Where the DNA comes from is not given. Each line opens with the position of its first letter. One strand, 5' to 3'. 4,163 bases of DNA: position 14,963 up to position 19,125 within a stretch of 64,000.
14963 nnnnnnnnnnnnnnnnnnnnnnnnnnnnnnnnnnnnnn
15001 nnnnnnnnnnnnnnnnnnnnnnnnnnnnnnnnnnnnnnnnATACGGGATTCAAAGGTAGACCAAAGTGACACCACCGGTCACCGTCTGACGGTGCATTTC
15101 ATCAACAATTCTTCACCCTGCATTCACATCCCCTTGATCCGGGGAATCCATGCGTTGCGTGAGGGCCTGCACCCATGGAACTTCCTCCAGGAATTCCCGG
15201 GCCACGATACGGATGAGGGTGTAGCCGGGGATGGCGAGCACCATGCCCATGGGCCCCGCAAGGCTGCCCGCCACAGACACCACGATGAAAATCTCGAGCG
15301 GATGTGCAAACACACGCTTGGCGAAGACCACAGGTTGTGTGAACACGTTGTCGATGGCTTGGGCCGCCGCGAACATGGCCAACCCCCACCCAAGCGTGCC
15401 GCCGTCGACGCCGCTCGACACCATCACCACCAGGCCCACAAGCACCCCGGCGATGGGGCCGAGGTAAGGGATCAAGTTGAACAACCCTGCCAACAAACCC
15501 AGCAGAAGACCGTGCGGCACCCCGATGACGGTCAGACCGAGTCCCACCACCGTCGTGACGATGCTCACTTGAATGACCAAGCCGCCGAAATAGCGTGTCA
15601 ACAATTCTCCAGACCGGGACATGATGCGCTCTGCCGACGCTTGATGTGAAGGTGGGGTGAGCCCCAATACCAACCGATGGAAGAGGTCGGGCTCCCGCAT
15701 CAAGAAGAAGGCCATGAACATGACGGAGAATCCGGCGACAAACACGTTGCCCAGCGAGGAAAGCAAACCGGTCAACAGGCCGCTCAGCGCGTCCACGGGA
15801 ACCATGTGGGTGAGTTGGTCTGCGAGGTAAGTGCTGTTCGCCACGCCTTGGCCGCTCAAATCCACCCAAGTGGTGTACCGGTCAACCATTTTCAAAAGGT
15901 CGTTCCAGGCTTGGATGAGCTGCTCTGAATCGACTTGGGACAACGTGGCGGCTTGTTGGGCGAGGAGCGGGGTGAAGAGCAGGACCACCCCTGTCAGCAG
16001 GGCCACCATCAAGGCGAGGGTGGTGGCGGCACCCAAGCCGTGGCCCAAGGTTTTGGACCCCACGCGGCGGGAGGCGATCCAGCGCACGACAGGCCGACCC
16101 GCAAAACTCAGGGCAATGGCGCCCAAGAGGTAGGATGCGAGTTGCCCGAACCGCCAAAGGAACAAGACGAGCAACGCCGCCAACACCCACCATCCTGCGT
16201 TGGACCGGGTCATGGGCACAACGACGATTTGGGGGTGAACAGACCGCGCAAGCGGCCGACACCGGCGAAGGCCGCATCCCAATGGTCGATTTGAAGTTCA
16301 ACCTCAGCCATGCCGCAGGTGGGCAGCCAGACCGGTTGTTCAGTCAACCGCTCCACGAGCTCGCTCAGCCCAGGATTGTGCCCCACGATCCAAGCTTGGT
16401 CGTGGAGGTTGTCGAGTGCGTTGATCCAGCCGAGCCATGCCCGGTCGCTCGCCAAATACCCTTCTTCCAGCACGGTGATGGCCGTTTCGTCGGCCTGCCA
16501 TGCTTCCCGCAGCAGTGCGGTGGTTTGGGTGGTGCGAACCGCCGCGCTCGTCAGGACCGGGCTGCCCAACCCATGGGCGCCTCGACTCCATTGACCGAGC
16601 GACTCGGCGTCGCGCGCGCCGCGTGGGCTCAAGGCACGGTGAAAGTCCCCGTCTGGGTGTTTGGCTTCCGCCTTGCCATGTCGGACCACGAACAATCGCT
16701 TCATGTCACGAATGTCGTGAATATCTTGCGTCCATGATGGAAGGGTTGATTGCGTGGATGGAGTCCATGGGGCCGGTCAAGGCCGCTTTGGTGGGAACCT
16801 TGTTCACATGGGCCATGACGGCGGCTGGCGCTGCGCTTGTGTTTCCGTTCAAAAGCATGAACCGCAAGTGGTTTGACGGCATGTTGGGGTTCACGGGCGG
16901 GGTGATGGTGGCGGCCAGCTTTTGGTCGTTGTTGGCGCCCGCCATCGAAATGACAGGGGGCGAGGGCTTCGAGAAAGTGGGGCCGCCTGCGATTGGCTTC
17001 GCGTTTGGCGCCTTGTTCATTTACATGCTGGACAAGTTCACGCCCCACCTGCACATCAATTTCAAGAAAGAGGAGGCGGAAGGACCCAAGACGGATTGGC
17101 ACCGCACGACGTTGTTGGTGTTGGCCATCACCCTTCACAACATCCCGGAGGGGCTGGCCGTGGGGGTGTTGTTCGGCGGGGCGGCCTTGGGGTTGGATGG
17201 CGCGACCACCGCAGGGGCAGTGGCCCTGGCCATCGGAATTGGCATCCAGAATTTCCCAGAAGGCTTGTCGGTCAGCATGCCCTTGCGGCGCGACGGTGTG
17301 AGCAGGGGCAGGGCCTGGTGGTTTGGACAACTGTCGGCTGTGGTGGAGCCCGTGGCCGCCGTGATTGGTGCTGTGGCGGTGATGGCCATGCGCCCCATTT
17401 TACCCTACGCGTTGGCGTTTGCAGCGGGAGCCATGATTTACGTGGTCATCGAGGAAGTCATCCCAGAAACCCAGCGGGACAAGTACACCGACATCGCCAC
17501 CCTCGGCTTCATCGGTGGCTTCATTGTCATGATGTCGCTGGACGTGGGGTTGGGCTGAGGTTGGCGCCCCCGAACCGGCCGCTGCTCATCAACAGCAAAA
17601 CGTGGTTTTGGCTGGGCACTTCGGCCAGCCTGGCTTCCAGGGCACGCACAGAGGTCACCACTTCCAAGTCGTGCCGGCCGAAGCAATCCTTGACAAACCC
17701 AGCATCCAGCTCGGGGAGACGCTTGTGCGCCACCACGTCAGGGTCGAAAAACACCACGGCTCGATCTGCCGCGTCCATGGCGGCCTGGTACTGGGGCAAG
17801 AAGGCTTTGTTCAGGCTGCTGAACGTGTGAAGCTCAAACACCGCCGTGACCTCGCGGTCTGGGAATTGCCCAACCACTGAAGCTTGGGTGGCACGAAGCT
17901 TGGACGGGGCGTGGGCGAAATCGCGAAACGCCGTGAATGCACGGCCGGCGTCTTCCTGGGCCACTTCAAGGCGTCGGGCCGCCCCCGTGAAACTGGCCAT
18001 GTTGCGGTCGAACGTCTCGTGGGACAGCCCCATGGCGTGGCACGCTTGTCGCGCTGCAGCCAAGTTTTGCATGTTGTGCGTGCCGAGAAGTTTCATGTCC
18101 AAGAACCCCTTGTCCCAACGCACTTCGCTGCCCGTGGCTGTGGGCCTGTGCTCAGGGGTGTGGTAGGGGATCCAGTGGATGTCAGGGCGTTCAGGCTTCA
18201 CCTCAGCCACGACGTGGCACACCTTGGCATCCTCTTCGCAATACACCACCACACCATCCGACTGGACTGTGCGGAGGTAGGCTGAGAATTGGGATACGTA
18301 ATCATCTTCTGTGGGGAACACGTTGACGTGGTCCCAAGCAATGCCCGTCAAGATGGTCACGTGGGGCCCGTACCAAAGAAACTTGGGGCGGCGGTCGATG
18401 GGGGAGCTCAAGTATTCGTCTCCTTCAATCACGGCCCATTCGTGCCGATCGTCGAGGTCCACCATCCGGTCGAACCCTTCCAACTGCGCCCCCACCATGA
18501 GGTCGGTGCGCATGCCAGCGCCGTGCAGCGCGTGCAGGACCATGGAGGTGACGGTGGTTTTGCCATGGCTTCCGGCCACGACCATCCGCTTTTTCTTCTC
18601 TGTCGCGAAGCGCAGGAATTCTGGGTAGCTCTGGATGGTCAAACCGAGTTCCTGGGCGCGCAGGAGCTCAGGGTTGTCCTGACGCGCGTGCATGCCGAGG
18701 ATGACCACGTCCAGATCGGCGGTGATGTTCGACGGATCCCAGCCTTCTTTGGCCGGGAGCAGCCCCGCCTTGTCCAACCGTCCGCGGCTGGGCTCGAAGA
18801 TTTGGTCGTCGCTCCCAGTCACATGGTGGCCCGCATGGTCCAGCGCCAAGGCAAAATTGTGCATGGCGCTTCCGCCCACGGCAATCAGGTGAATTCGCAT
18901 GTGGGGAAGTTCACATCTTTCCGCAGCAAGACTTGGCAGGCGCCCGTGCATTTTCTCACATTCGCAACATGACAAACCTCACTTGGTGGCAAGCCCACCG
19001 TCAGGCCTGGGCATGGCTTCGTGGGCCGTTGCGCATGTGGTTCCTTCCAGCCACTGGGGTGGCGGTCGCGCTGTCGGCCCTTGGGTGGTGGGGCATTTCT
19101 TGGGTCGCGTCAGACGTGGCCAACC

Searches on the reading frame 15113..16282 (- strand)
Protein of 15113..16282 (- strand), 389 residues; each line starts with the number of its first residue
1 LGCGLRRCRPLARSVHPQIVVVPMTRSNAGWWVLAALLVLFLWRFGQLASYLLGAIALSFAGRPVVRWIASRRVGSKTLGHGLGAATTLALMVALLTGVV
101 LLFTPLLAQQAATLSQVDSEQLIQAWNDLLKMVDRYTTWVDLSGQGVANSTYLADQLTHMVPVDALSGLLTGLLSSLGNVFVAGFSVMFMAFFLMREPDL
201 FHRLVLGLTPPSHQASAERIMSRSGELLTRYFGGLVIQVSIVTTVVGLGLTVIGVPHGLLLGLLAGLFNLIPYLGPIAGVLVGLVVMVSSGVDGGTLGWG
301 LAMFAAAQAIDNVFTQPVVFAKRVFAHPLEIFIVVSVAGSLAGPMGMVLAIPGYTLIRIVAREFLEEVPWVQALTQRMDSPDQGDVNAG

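Call 55: search_protein_families(library=pfam, proteins=[window:15113-16282:-], max_evalue=0.00001)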
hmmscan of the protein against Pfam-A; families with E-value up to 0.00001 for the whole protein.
window:15113-16282:- (389 aa): 1 family
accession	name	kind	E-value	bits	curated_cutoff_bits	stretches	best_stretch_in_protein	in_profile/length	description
PF01594.21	AI-2E_transport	-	9.6e-42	143.7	34.3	1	33-361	6-323/327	AI-2E family transporter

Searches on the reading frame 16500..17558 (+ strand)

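Call 55: search_protein_families(library=pfam, proteins=[window:16500-17558:+], max_evalue=0.00001)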
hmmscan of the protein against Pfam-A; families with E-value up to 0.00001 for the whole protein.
window:16500-17558:+ (352 aa): 1 family
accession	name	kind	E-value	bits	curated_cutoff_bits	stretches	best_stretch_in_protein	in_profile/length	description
PF02535.28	Zip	-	2.1e-27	96.7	35.1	2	202-347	177-322/323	ZIP Zinc transporter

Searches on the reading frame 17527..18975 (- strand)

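Call 55: search_protein_families(library=pfam, proteins=[window:17527-18975:-], max_evalue=0.00001)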
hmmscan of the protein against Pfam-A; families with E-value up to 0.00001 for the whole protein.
window:17527-18975:- (482 aa): 2 families
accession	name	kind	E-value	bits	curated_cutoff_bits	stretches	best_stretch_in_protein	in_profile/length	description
PF08245.18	Mur_ligase_M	-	6.8e-12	46.2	24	1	133-309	1-197/200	Mur ligase middle domain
PF01225.30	Mur_ligase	-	4.5e-09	37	21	1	27-123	1-89/95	Mur ligase family, catalytic domain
